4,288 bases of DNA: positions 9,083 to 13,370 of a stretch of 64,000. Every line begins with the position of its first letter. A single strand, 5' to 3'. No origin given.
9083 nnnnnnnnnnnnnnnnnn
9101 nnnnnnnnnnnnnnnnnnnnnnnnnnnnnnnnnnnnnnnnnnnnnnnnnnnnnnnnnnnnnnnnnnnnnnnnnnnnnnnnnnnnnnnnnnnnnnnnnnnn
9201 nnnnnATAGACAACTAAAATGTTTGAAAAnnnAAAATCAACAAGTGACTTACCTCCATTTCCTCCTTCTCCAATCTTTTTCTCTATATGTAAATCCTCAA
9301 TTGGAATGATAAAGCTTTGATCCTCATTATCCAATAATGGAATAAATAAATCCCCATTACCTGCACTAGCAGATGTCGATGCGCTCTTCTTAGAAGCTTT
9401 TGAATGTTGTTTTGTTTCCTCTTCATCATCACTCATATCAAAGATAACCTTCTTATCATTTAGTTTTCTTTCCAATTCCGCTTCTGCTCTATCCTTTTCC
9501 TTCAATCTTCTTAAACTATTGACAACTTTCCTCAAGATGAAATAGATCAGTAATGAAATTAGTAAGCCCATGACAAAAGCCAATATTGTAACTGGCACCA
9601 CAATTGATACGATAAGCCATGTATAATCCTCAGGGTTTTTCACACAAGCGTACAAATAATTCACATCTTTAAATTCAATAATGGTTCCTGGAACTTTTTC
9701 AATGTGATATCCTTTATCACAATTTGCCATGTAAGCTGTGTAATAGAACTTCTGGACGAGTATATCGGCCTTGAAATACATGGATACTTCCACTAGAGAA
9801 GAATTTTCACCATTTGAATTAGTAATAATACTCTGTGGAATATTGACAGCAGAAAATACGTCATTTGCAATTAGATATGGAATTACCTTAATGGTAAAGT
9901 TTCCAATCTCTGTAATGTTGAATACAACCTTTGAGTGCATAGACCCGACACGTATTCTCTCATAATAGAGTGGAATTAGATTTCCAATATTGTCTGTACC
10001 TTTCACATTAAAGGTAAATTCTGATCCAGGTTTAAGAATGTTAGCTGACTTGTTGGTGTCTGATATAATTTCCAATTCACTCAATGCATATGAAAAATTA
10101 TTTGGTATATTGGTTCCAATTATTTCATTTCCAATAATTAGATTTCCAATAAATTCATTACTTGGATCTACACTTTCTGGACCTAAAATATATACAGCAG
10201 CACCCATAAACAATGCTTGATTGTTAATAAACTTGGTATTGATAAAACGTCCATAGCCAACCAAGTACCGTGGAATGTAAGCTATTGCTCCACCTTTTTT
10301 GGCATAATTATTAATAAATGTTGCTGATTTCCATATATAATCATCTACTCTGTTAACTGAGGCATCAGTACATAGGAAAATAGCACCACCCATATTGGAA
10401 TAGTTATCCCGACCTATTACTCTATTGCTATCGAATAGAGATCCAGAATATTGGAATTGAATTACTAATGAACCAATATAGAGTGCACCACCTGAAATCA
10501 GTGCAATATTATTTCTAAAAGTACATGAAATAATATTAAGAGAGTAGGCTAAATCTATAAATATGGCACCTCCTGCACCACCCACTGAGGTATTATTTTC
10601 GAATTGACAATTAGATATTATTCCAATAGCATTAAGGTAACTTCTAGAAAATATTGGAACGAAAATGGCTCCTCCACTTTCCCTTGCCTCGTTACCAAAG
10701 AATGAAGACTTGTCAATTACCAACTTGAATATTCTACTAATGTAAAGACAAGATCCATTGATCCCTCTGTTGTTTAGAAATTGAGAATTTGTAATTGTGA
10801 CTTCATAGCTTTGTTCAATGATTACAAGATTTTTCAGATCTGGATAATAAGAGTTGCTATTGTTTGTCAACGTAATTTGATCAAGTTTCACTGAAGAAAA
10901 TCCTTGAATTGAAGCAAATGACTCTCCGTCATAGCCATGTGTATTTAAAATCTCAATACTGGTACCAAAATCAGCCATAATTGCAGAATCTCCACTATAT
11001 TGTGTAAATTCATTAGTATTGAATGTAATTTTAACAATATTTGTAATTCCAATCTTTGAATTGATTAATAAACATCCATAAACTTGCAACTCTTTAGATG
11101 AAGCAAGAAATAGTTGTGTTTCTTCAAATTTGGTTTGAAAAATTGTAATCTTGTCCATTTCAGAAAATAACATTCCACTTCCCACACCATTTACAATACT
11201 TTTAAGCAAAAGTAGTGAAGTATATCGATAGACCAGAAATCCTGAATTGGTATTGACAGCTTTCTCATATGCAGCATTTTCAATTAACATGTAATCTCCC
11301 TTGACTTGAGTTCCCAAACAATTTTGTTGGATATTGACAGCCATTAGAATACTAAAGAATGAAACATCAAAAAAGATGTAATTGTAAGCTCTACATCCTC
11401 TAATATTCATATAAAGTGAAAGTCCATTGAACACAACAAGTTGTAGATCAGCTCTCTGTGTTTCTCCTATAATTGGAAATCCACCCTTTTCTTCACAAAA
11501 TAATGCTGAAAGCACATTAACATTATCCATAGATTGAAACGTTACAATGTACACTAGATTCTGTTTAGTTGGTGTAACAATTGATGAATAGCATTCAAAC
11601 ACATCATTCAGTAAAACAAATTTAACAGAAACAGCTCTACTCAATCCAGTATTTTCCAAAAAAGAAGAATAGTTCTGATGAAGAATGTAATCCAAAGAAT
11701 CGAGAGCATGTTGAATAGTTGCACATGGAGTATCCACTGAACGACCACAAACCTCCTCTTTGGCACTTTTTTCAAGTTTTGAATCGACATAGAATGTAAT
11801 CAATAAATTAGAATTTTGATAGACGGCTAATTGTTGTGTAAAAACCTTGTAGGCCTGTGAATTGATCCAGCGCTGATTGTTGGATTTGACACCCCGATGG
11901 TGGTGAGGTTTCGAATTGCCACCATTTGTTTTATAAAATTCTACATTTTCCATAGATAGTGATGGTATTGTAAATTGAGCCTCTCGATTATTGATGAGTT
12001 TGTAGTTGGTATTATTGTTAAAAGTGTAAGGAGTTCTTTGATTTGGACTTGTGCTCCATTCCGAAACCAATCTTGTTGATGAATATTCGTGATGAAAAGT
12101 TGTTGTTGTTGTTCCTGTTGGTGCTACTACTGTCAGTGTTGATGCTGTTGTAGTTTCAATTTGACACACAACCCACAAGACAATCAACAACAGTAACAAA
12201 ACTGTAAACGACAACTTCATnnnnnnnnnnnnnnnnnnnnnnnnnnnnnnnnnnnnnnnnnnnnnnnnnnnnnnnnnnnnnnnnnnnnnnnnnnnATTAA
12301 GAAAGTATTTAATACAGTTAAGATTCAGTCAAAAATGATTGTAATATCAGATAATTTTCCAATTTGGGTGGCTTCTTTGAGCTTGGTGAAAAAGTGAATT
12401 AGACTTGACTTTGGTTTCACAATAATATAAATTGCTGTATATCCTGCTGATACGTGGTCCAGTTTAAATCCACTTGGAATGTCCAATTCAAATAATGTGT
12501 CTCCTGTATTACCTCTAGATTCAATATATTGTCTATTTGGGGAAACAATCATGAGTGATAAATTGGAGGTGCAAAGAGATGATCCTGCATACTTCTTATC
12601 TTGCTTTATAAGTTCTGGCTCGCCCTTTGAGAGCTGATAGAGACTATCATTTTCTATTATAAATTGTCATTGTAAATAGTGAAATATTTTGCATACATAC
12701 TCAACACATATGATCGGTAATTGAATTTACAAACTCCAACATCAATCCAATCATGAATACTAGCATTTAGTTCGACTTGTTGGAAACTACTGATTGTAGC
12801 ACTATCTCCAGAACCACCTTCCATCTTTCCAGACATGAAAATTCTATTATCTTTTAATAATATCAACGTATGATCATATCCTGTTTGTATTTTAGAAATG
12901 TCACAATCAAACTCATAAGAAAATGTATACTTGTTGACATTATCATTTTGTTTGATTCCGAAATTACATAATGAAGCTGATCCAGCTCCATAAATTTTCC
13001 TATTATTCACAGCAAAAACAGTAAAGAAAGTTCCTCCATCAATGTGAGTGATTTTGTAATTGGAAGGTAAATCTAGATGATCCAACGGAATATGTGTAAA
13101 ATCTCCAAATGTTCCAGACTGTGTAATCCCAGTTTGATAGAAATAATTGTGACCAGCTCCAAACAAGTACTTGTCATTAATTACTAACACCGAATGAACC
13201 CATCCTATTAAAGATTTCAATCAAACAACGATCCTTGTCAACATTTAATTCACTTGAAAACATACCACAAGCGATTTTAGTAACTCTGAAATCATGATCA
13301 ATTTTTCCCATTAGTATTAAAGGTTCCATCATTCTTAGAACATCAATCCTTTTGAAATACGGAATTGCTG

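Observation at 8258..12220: Receptor kinase with a PMP-like beta-helix ectodomain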

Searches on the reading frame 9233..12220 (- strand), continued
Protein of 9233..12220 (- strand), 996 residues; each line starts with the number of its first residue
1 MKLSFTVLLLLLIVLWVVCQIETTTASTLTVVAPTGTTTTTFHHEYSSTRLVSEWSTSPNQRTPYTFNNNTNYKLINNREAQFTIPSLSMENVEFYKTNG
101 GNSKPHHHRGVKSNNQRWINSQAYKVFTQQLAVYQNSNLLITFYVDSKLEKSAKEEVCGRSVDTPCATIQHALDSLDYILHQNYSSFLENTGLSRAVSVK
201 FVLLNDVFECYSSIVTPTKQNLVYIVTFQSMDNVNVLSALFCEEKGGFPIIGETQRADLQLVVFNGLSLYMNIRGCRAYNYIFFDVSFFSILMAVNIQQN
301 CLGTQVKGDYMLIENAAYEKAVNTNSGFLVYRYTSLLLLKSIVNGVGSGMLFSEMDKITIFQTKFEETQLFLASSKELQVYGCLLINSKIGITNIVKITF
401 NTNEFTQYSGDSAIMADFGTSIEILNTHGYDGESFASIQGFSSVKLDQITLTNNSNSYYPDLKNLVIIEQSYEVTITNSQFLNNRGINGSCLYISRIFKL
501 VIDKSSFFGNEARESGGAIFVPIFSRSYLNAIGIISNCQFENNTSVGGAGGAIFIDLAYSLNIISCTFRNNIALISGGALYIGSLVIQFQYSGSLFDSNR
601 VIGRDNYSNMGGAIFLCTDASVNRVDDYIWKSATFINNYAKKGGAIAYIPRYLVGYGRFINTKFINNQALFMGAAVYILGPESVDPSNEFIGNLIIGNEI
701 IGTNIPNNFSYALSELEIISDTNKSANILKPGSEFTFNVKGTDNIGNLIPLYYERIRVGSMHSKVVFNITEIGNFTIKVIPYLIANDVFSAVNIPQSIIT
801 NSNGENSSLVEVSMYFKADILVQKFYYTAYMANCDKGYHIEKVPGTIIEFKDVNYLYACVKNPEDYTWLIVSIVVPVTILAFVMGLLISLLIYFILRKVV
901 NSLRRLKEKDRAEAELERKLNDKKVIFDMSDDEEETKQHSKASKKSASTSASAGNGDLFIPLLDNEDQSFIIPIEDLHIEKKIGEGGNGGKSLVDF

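Call 77: list_cluster_members(proteins=[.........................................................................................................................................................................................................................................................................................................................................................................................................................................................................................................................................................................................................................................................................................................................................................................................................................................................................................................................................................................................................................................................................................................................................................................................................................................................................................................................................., window:9233-12220:-, window:7201-8016:-, window:17192-18901:-, window:25268-26065:-, window:36933-37724:+, window:22255-22965:+, window:1218-2210:-, window:4820-5422:+, window:43768-44970:-])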
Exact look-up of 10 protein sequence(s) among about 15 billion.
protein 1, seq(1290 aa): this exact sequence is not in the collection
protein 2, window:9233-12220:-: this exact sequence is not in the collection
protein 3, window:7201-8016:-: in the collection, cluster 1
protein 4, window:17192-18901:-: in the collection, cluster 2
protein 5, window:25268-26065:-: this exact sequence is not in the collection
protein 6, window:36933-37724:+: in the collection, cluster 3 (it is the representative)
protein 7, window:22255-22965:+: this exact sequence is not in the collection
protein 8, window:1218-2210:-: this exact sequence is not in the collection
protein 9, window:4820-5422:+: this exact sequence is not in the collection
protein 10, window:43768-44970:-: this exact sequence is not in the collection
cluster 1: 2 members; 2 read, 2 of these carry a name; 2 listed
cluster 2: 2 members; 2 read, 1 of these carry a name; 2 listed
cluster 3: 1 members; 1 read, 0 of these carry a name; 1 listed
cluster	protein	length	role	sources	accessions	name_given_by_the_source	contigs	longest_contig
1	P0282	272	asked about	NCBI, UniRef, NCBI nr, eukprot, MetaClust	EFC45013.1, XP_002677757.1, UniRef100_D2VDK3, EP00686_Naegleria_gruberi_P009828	predicted protein [Naegleria gruberi] | Predicted protein n=1 Tax=Naegleria gruberi TaxID=5762 RepID=D2VDK3_NAEGR | uncharacterized protein NAEGRDRAFT_66949 [Naegleria gruberi]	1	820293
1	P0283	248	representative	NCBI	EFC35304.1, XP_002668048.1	predicted protein, partial [Naegleria gruberi]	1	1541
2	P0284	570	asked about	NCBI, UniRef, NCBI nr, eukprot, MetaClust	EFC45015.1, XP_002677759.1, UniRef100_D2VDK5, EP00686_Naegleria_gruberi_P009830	predicted protein [Naegleria gruberi] | Predicted protein n=1 Tax=Naegleria gruberi TaxID=5762 RepID=D2VDK5_NAEGR | uncharacterized protein NAEGRDRAFT_57875 [Naegleria gruberi]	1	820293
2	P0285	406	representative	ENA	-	-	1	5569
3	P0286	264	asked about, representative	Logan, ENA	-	-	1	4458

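Call 81: search_protein_families(library=pfam, proteins=[P0273, P0276, P0076, P0004], max_evalue=0.01)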
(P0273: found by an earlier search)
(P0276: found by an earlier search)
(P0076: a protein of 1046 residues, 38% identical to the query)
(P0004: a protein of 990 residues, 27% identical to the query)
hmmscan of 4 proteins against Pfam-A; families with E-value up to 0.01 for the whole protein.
P0273 (1259 aa): 3 families
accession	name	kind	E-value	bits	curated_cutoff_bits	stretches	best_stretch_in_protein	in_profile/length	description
PF00069.31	Pkinase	-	8e-47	160.3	31.7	1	919-1249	2-259/263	Protein kinase domain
PF07714.23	PK_Tyr_Ser-Thr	-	6.2e-45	153.9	23.1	1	918-1251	1-258/258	Protein tyrosine and serine/threonine kinase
PF02415.23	Chlam_PMP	-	1.7e-10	40.4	20.6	0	436-453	1-18/19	Chlamydia polymorphic membrane protein (Chlamydia_PMP) repeat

P0276 (1058 aa): 5 families
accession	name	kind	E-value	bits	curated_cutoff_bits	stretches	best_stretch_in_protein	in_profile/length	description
PF00069.31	Pkinase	-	1.4e-52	179.2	31.7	1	752-1048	2-258/263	Protein kinase domain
PF07714.23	PK_Tyr_Ser-Thr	-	2.4e-50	171.7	23.1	1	751-970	1-223/258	Protein tyrosine and serine/threonine kinase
PF13229.12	Beta_helix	-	6.5e-10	39.3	25.9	2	305-452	11-134/158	Right handed beta helix region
PF02415.23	Chlam_PMP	-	6.3e-05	23.3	20.6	0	387-401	3-17/19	Chlamydia polymorphic membrane protein (Chlamydia_PMP) repeat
PF12330.14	Haspin_kinase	-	0.002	17.7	25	0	872-900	229-257/364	Haspin like kinase domain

P0076 (1046 aa): 5 families
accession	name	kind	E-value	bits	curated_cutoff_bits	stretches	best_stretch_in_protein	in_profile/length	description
PF07714.23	PK_Tyr_Ser-Thr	-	1.3e-48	166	23.1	1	732-1033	1-258/258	Protein tyrosine and serine/threonine kinase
PF00069.31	Pkinase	-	8.4e-44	150.4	31.7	1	733-1025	2-253/263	Protein kinase domain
PF02415.23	Chlam_PMP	-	5.7e-13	48.1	20.6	1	357-373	1-17/19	Chlamydia polymorphic membrane protein (Chlamydia_PMP) repeat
PF03109.22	ABC1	-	0.0013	18.4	22.9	0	850-894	183-227/244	ABC1 atypical kinase-like domain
PF01636.29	APH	-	0.0043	17.3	23.2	1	840-878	149-194/239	Phosphotransferase enzyme family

P0004 (990 aa): 3 families
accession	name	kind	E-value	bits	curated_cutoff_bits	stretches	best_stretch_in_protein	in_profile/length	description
PF07714.23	PK_Tyr_Ser-Thr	-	7.3e-26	91.5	23.1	1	853-980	1-129/258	Protein tyrosine and serine/threonine kinase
PF00069.31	Pkinase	-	3.8e-22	79.4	31.7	1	855-979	3-124/263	Protein kinase domain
PF02415.23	Chlam_PMP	-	6.8e-08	32.4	20.6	0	446-461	1-17/19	Chlamydia polymorphic membrane protein (Chlamydia_PMP) repeat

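Call 85: find_encoding_contigs(protein=P0028, flank=6000, max_places=1)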
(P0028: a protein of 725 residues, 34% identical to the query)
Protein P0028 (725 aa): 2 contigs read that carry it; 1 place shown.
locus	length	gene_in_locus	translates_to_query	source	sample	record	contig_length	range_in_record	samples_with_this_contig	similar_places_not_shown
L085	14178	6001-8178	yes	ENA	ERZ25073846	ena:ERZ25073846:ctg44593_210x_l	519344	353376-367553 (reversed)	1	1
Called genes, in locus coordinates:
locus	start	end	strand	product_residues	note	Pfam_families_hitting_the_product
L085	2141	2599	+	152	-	PF00581:Rhodanese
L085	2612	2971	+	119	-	PF00581:Rhodanese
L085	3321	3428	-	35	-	-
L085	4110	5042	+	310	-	PF00581:Rhodanese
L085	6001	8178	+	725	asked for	PF13229:Beta_helix (weak), PF02415:Chlam_PMP (faint), PF13229:Beta_helix (weak)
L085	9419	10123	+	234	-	PF01404:Ephrin_lbd (weak)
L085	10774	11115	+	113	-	-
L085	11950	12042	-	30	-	-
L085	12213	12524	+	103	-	-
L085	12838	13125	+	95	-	-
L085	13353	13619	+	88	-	-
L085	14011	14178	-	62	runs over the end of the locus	-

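Call 86: find_encoding_contigs(protein=P0005, flank=6000, max_places=1)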
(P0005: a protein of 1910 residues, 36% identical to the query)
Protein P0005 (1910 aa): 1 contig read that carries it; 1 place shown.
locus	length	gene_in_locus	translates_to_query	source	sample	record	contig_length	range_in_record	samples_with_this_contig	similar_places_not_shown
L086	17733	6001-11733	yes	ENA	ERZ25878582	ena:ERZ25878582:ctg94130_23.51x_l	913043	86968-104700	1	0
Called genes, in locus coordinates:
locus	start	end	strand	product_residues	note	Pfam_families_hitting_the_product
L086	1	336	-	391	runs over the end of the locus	PF00078:RVT_1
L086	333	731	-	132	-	PF28493:fs1K10_C (faint)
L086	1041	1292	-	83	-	PF14529:Exo_endo_phos_2 (weak)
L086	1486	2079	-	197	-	-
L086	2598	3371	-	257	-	-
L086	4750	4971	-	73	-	-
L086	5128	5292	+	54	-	-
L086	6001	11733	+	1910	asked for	PF02415:Chlam_PMP (faint), PF13229:Beta_helix (weak)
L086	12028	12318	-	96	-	-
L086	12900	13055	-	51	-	-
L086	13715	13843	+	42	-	-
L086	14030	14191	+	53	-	-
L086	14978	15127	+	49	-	-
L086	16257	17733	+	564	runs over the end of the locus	PF14291:DUF4371, PF27073:FAM200-ZBED5_RNase-like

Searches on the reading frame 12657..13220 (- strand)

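Call 64: search_protein_families(library=pfam, proteins=[window:12657-13220:-], max_evalue=0.01)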
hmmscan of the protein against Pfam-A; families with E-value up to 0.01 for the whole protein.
window:12657-13220:- (187 aa): 2 families
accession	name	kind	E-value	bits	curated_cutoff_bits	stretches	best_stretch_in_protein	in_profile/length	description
PF25390.1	WD40_RLD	-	7.3e-13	49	150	1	6-139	150-280/363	RCC1-like domain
PF13540.12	RCC1_2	-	7.5e-11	42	22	1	108-133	1-26/30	Regulator of chromosome condensation (RCC1) repeat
